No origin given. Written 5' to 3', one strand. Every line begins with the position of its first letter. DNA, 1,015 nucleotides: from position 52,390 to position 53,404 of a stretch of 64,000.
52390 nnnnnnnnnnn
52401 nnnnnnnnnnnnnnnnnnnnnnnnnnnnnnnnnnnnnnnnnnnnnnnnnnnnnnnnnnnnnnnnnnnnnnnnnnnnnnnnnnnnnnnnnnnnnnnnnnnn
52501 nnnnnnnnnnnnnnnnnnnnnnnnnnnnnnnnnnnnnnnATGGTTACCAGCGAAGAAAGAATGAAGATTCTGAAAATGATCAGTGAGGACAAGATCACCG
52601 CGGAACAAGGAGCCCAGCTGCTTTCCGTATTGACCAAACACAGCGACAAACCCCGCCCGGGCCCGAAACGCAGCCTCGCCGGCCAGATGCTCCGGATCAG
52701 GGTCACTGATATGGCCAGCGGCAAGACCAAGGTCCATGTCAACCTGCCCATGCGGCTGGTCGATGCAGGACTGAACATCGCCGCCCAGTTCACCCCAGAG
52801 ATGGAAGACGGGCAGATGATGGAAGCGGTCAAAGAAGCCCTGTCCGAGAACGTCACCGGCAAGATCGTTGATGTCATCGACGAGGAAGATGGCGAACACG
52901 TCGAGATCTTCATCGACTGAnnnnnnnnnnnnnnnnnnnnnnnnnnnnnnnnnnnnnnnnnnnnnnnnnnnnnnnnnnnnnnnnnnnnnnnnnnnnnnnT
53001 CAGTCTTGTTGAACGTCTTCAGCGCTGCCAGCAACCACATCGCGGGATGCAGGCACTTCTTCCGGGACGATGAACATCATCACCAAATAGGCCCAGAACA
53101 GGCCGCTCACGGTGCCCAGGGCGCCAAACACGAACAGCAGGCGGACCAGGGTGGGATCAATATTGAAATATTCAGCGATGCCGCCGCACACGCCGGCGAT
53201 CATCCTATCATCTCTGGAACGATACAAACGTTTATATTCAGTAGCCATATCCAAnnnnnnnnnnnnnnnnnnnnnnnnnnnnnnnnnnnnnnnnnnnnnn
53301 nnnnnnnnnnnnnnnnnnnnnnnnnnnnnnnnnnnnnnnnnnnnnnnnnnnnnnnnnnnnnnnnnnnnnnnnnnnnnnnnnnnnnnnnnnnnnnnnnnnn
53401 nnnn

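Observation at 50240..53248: Lia/Yvl/Psp-like envelope-stress module in which four consecutive genes each carry one copy of a roughly 26-aa LiaX/SHOCT-like helical motif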

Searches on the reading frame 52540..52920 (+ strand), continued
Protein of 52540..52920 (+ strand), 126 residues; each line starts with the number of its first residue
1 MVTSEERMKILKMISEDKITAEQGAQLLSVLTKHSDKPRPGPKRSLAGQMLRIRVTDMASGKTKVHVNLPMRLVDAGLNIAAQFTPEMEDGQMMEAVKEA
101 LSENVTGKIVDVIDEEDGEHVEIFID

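Call 28: predict_structure(alignment_id=A1)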
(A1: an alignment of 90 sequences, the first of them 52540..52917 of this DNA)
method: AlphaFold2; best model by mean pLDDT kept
length: 126 residues; sequences in the alignment: 90
mean_pLDDT: 85.7   pTM: 0.52
mean pLDDT of the five models: 85.7, 82.2, 80.2, 79.4, 76.7
residues with pLDDT >= 90: 65; 70-90: 42; 50-70: 19; < 50: 0
segments of 3 or more residues with pLDDT < 50: none
pLDDT, mean of each block of 10 residues (from residue 1): 88 98 94 70 65 96 95 86 75 76 87 94 92
secondary structure, 60 per line:
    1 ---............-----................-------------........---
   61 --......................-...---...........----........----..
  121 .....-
elements in order: H4-15 H21-36 E50-57 E63-70 H71-84 H92-102 E107-114 E119-125

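Call 35: search_protein_families(library=pfam, proteins=[L031:7391-8320:+, L036:1106-2050:+, L046:7435-8493:+, L079:7394-8320:+, L065:7382-8329:+, L024:7739-9094:+, L057:8611-9990:+, L043:7550-8479:+], max_evalue=0.01)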
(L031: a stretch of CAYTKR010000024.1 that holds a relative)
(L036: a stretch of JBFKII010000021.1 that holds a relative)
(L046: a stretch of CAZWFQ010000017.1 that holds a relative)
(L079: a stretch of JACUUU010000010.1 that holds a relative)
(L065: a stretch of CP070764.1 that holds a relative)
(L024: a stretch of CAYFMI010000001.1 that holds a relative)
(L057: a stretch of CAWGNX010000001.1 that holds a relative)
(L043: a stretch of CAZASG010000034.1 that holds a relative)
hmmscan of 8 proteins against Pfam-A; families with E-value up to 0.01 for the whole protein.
L031:7391-8320:+ (309 aa): 2 families
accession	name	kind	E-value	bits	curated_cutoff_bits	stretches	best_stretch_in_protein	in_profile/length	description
PF13349.12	DUF4097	-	4.8e-11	42.9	22.9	1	18-259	4-246/247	Toastrack DUF4097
PF22746.1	SHOCT-like_DUF2089-C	-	0.0078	16.3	27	0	286-307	3-24/32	SHOCT-like domain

L036:1106-2050:+ (314 aa): 1 family
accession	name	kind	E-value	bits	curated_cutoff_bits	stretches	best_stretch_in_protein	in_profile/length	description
PF13349.12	DUF4097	-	5e-10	39.6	22.9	1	26-223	12-210/247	Toastrack DUF4097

L046:7435-8493:+ (352 aa): 1 family
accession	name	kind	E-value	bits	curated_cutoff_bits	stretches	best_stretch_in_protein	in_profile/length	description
PF13349.12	DUF4097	-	3.3e-11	43.5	22.9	2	118-187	138-212/247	Toastrack DUF4097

L079:7394-8320:+ (308 aa): 2 families
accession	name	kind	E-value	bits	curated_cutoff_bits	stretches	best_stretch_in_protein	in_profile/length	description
PF13349.12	DUF4097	-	4e-05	23.5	22.9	1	19-259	5-246/247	Toastrack DUF4097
PF09922.15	LiaF-like_C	-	0.0054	17.1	29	0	195-259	45-114/114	Cell wall-active antibiotics response LiaF, C-terminal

L065:7382-8329:+ (315 aa): 2 families
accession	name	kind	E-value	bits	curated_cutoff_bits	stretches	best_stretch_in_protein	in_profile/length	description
PF13349.12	DUF4097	-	4.5e-16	59.4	22.9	1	28-265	9-246/247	Toastrack DUF4097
PF22746.1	SHOCT-like_DUF2089-C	-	0.0099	15.9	27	0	293-310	6-23/32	SHOCT-like domain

L024:7739-9094:+ (451 aa): 2 families
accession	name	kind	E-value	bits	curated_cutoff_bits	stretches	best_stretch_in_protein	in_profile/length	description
PF07690.21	MFS_1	-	4.1e-32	111.9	33.4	1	16-362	1-338/347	Major Facilitator Superfamily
PF05977.19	MFS_3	-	1.8e-17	63.4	27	1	12-287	11-276/524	Transmembrane secretion effector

L057:8611-9990:+ (459 aa): 2 families
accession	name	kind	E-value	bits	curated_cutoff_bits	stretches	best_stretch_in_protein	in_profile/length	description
PF07690.21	MFS_1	-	5.2e-30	105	33.4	1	16-356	1-337/347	Major Facilitator Superfamily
PF05977.19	MFS_3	-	2.8e-13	49.6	27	1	11-353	10-347/524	Transmembrane secretion effector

L043:7550-8479:+ (309 aa): 3 families
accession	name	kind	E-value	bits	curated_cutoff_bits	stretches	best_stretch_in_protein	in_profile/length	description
PF00561.26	Abhydrolase_1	-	1.6e-15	57.9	25.8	1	29-131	2-104/245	alpha/beta hydrolase fold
PF12697.13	Abhydrolase_6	-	4.3e-10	41.1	26.3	1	30-289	1-208/217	Alpha/beta hydrolase family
PF12146.15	Hydrolase_4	-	0.00011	22.1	27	1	29-123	6-106/239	Serine aminopeptidase, S33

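Call 51: search_solved_structures(query=A1, max_evalue=1)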
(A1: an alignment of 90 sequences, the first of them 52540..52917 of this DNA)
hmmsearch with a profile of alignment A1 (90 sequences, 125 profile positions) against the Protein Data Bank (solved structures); distinct sequences matched with E-value up to 1: 31.
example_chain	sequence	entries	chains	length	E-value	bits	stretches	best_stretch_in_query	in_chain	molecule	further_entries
7osv_A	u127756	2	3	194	2.9e-05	27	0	74-122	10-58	DeNovoTIM6-SB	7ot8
6z2i_A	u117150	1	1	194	0.00024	24.1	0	74-122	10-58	de novo designed TIM barrel DeNovoTIM6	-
3dy0_A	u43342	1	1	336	0.42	13.6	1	90-124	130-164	N-terminus Plasma serine protease inhibitor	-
1lq8_A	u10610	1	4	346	0.43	13.6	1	90-124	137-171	plasma serine protease inhibitor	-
8raj_B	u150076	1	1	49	0.46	13.5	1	13-39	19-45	Trimethylamine monooxygenase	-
2hi9_A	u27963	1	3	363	0.47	13.4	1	90-124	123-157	Plasma serine protease inhibitor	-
2ol2_A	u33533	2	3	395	0.54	13.3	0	90-124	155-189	Plasma serine protease inhibitor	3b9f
1ezx_A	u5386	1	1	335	0.73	12.8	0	91-120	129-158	ALPHA-1-ANTITRYPSIN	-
1d5s_A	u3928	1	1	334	0.74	12.8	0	91-120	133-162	P1-ARG ANTITRYPSIN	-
3ndd_A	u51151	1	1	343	0.76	12.8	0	91-120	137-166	Alpha-1-antitrypsin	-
3ndf_A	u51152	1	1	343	0.76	12.8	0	91-120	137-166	Alpha-1-antitrypsin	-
1qmb_A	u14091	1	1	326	0.77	12.8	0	91-120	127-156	ALPHA-1-ANTITRYPSIN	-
7api_A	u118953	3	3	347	0.79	12.7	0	91-120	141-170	ALPHA 1-ANTITRYPSIN | ALPHA-1 ANTITRYPSIN (CHAIN A)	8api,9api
2d26_A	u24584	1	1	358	0.82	12.7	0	91-120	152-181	Alpha-1-antitrypsin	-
6i3z_A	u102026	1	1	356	0.83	12.7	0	91-120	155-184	Alpha-1-antitrypsin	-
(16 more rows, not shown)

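Call 58: find_encoding_contigs(protein=P0264, flank=6000, max_places=1)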
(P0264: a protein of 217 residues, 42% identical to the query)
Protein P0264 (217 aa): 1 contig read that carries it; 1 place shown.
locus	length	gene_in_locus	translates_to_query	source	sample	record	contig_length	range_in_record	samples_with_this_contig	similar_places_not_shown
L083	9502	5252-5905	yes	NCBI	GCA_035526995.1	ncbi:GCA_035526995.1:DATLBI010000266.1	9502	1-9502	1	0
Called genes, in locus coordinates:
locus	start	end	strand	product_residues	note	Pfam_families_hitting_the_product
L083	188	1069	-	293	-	PF13620:CarboxypepD_reg, PF13715:CarbopepD_reg_2 (faint), PF13620:CarboxypepD_reg (weak)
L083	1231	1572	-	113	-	-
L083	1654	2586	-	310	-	-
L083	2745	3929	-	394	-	-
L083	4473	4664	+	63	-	-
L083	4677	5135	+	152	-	PF22747:Zn_ribbon_DUF2089, PF09862:DUF2089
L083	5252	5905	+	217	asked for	PF22746:SHOCT-like_DUF2089-C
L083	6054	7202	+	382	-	PF13349:DUF4097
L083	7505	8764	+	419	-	PF05977:MFS_3, PF07690:MFS_1, PF12832:MFS_1_like (faint), PF07690:MFS_1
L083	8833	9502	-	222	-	PF02355:SecD_SecF_C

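Call 59: find_encoding_contigs(protein=P0251, flank=6000, max_places=1)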
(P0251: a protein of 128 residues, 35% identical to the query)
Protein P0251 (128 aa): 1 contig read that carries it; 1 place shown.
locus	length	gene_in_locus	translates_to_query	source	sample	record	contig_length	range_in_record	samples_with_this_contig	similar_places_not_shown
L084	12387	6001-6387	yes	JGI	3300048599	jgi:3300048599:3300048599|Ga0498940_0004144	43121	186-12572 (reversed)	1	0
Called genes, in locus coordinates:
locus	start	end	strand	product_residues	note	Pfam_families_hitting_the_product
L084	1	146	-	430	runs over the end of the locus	PF00675:Peptidase_M16, PF05193:Peptidase_M16_C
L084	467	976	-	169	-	-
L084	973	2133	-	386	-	PF01244:Peptidase_M19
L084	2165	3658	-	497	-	PF00575:S1, PF21710:Spt6_S1 (faint), PF00575:S1, PF23459:S1_RRP5 (weak)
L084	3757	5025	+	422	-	PF01078:Mg_chelatase, PF07728:AAA_5 (weak), PF17863:AAA_lid_2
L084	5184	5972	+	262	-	PF26791:AAPxQ, PF00092:VWA, PF13519:VWA_2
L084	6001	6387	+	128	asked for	PF22746:SHOCT-like_DUF2089-C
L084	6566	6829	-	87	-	PF01106:NifU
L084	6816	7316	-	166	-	PF00027:cNMP_binding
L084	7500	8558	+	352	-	-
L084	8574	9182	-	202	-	PF02397:Bac_transf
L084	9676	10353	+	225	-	PF00072:Response_reg, PF00486:Trans_reg_C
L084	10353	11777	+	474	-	PF00672:HAMP, PF00512:HisKA, PF02518:HATPase_c, PF13589:HATPase_c_3 (weak)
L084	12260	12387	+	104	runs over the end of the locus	?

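Call 60: find_encoding_contigs(protein=P0277, flank=6000, max_places=1)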
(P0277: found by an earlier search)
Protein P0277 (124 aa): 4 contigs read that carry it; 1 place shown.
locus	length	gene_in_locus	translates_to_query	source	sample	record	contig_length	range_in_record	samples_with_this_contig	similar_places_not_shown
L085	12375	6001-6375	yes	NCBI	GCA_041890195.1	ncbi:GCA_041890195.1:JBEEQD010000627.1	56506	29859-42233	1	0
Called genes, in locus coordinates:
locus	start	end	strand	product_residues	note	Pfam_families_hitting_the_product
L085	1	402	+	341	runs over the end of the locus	PF03308:MeaB, PF02492:cobW (weak)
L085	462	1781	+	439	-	PF01336:tRNA_anti-codon, PF00152:tRNA-synt_2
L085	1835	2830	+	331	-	PF13793:Pribosyltran_N, PF00156:Pribosyltran, PF14681:UPRTase (weak), PF14572:Pribosyl_synth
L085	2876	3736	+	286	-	PF01149:Fapy_DNA_glyco, PF06831:H2TH, PF06827:zf-FPG_IleRS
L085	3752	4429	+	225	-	-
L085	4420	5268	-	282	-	PF00582:Usp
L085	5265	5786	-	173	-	PF02417:Chromate_transp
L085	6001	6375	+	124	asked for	PF22746:SHOCT-like_DUF2089-C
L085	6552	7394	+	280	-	PF12801:Fer4_5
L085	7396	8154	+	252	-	-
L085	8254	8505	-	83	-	PF01106:NifU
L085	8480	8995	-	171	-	PF00027:cNMP_binding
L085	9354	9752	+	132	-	PF02566:OsmC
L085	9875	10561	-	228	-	PF00072:Response_reg, PF00486:Trans_reg_C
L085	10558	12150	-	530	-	PF13493:DUF4118, PF13492:GAF_3, PF00512:HisKA, PF02518:HATPase_c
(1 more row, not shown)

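Call 61: find_encoding_contigs(protein=P0239, flank=6000, max_places=1)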
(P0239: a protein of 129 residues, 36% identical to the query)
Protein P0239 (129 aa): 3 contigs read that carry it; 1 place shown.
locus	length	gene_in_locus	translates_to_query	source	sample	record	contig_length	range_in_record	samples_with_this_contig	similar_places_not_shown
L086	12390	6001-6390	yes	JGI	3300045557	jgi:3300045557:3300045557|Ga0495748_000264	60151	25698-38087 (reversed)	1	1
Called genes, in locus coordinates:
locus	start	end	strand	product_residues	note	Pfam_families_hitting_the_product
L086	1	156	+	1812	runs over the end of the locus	PF19077:Big_13 (faint), PF05922:Inhibitor_I9 (weak), PF00082:Peptidase_S8, PF24421:Ig_J (faint), PF25788:Ig_Rha78A_N (faint), PF28308:LBF_2017-like_N (faint), PF06439:3keto-disac_hyd (weak)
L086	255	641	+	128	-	PF09394:Inhibitor_I42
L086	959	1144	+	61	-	-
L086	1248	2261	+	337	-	PF00266:Aminotran_5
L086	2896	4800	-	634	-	PF07676:PD40 (faint), PF26549:Tricorn_N (faint), PF20434:BD-FAE, PF00326:Peptidase_S9, PF12146:Hydrolase_4 (faint), PF01738:DLH (weak)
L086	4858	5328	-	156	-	PF00300:His_Phos_1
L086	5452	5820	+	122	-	PF20114:DUF6504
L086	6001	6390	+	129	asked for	PF22746:SHOCT-like_DUF2089-C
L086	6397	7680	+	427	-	PF05977:MFS_3, PF07690:MFS_1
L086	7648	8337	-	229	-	PF01694:Rhomboid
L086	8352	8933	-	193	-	PF00625:Guanylate_kin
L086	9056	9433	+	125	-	PF09723:Zn_ribbon_8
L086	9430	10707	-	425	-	-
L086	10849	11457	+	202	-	PF00440:TetR_N (weak), PF17935:TetR_C_27 (weak)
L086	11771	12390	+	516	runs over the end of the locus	PF00364:Biotin_lipoyl (faint), PF25917:BSH_RND (weak), PF25973:BSH_CzcB (weak), PF25954:Beta-barrel_RND_2 (weak), PF25990:Beta-barrel_YknX, PF26002:Beta-barrel_AprE (weak), PF25975:CzcB_C (weak), PF25989:YknX_C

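Call 62: find_encoding_contigs(protein=P0271, flank=6000, max_places=1)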
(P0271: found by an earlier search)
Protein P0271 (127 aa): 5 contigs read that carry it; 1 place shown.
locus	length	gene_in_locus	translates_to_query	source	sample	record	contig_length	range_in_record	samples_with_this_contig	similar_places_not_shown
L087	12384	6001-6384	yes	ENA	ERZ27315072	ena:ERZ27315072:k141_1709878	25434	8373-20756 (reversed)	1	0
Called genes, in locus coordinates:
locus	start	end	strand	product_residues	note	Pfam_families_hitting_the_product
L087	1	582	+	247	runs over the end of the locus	PF02592:Vut_1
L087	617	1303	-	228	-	PF00590:TP_methylase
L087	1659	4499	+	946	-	PF00989:PAS (weak), PF08448:PAS_4, PF13426:PAS_9, PF08447:PAS_3, PF01590:GAF, PF13185:GAF_2, PF00990:GGDEF, PF22335:Cas10-Cmr2_palm2 (weak), +1 more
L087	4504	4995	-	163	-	PF00300:His_Phos_1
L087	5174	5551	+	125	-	PF20114:DUF6504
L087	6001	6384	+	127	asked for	PF22746:SHOCT-like_DUF2089-C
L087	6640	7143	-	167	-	PF02635:DsrE (faint), PF13686:DrsE_2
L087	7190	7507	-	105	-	PF04358:DsrC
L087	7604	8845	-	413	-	PF07992:Pyr_redox_2 (weak)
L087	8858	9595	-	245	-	PF12728:HTH_17, PF10114:PocR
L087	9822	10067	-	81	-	-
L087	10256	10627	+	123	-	PF03259:Robl_LC7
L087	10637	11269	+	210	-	PF02830:V4R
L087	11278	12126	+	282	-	PF00072:Response_reg, PF00990:GGDEF (weak)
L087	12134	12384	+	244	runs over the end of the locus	PF00535:Glycos_transf_2, PF13641:Glyco_tranf_2_3 (weak)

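Call 64: find_encoding_contigs(protein=P0122, flank=5000, max_places=2)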
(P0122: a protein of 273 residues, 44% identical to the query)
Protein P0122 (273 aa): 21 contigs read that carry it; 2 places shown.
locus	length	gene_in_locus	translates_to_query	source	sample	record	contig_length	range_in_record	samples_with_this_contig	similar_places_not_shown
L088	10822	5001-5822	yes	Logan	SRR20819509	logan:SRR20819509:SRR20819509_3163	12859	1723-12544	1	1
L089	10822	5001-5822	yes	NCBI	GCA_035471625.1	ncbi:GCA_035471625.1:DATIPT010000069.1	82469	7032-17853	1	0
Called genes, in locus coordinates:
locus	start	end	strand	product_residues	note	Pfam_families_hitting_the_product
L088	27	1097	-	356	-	PF00266:Aminotran_5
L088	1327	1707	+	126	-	PF22747:Zn_ribbon_DUF2089, PF09862:DUF2089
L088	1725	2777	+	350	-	PF13349:DUF4097 (weak), PF22746:SHOCT-like_DUF2089-C (weak)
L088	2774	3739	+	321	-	PF00583:Acetyltransf_1, PF13302:Acetyltransf_3 (faint), PF13508:Acetyltransf_7, PF13673:Acetyltransf_10, PF08445:FR47 (weak)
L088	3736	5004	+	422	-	PF00083:Sugar_tr (faint), PF07690:MFS_1, PF12832:MFS_1_like, PF05977:MFS_3 (weak), PF07690:MFS_1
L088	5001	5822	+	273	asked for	PF22746:SHOCT-like_DUF2089-C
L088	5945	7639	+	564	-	PF27054:Beta_methylindole_red_C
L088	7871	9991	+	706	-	PF13185:GAF_2, PF01590:GAF, PF13492:GAF_3, PF01590:GAF, PF13185:GAF_2, PF13426:PAS_9, PF00512:HisKA, PF02518:HATPase_c, +2 more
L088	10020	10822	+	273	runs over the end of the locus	PF00753:Lactamase_B (weak)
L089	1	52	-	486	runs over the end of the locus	PF13231:PMT_2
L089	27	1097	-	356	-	PF00266:Aminotran_5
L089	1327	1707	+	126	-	PF22747:Zn_ribbon_DUF2089, PF09862:DUF2089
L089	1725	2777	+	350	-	PF13349:DUF4097 (weak), PF22746:SHOCT-like_DUF2089-C (weak)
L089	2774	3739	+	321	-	PF00583:Acetyltransf_1, PF13508:Acetyltransf_7, PF13673:Acetyltransf_10, PF08445:FR47 (weak)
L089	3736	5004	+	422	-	PF00083:Sugar_tr (faint), PF07690:MFS_1, PF12832:MFS_1_like, PF05977:MFS_3 (weak), PF07690:MFS_1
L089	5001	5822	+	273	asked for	PF22746:SHOCT-like_DUF2089-C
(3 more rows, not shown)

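Call 79: search_protein_families(library=padloc, proteins=[window:52540-52920:+], max_evalue=0.01)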
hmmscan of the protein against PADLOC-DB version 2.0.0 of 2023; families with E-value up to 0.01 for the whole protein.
window:52540-52920:+ (126 aa): 0 families

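Call 80: search_protein_families(library=phrogs, proteins=[window:52540-52920:+], max_evalue=0.01)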
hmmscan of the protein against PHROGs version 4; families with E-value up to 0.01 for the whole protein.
window:52540-52920:+ (126 aa): 0 families

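Call 86: fold_search(model_id=the predicted structure, library=pdb)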
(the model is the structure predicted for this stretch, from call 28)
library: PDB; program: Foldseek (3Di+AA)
matches with E <= 10: 367; with E <= 0.001: 0
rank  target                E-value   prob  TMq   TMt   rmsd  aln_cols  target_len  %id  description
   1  3qp1                  3.3e-01  0.28  0.28  0.20  21.8       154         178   12  Crystal structure of CviR ligand-binding domain bound to the native ligand C6-HSL (released 2011-03-30)
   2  7fao_A                3.3e-01  0.23  0.22  0.26  11.7        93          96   10  Top7 surface mutant K42A Q43A K46A K57S K58S, and I68R (released 2022-05-18)
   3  5gpo_B                4.0e-01  0.12  0.20  0.20  14.5       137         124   13  The sensor domain structure of the zinc-responsive histidine kinase CzcS from Pseudomonas Aeruginosa (released 2017-08-09)
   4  5l07_B                4.5e-01  0.25  0.24  0.19  12.3       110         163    9  Crystal Structure of Quorum-Sensing Transcriptional Activator from Yersinia enterocolitica (released 2016-09-07)
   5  3qp8_C                4.5e-01  0.23  0.28  0.20  21.9       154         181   11  Crystal structure of CviR (Chromobacterium violaceum 12472) ligand-binding domain bound to C10-HSL (released 2011-03-30)
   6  3qp8_A                5.4e-01  0.21  0.28  0.20  21.4       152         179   10  Crystal structure of CviR (Chromobacterium violaceum 12472) ligand-binding domain bound to C10-HSL (released 2011-03-30)
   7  7b6d_E                7.3e-01  0.23  0.24  0.22  13.4        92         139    9  Drosophila melanogaster TRAPPCore (C1, C2, C2L, C3a/b, C4, C5, C6 subunits) (released 2021-06-09)
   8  1qys                  7.8e-01  0.21  0.24  0.31  11.6        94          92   10  Crystal structure of Top7: A computationally designed protein with a novel fold (released 2003-11-25)
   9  6xyb_A                1.1e+00  0.33  0.27  0.31  11.6       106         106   10  Crystal structure of Q4D6Q6, a conserved kinetoplastid-specific protein from Trypanosoma cruzi (released 2020-06-10)
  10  6xyb_D                1.1e+00  0.30  0.26  0.31  11.7       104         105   10  Crystal structure of Q4D6Q6, a conserved kinetoplastid-specific protein from Trypanosoma cruzi (released 2020-06-10)
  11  3szt_B                1.1e+00  0.08  0.23  0.14  20.6       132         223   13  Quorum Sensing Control Repressor, QscR, Bound to N-3-oxo-dodecanoyl-L-Homoserine Lactone (released 2011-09-28)
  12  2j3w_C                1.3e+00  0.23  0.27  0.26  12.3        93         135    9  The crystal structure of the bet3-trs31-sedlin complex. (released 2006-11-27)
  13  9s50_B                1.4e+00  0.06  0.17  0.12  14.6        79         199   14  AcuB from Geobacillus stearothermophilus with AMP and ATP (released 2026-02-25)
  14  6fxd_A                1.5e+00  0.14  0.18  0.18  13.2        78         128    8  Crystal structure of MupZ from Pseudomonas fluorescens (released 2019-03-06)
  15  3eip_A                1.5e+00  0.11  0.24  0.33   7.4       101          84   17  CRYSTAL STRUCTURE OF COLICIN E3 IMMUNITY PROTEIN: AN INHIBITOR TO A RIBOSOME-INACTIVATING RNASE (released 1999-11-10)
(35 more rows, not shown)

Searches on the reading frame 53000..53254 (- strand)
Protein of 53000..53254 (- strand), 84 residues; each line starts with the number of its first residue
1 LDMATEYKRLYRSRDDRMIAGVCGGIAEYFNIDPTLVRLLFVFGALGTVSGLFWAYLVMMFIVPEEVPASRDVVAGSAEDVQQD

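Call 3: search_protein_families(library=pfam, proteins=[window:53000-53254:-], max_evalue=1)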
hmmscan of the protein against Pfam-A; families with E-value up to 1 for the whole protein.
window:53000-53254:- (84 aa): 1 family
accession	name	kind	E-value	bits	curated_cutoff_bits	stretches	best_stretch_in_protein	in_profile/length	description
PF04024.17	PspC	-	1.2e-25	89.5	25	1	8-66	1-58/58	PspC domain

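Call 4: search_protein_families(library=ncbifam, proteins=[window:53000-53254:-], max_evalue=1)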
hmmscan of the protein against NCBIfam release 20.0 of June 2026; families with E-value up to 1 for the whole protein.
window:53000-53254:- (84 aa): 3 families
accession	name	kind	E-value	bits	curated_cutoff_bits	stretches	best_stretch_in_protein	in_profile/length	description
TIGR02978.1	phageshock_pspC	equivalog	1.6e-17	63.5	104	1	8-69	2-63/121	envelope stress response membrane protein PspC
NF007973.0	PRK10697.1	equivalog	2e-11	43.9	136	1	2-65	2-66/119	envelope stress response membrane protein PspC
NF041484.1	membrane_YmiC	equivalog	0.055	13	42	1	48-62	15-29/30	small membrane protein YmiC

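Call 79: search_protein_families(library=padloc, proteins=[window:53000-53248:-], max_evalue=0.01)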
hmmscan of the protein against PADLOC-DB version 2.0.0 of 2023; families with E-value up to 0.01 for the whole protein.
window:53000-53248:- (82 aa): 0 families
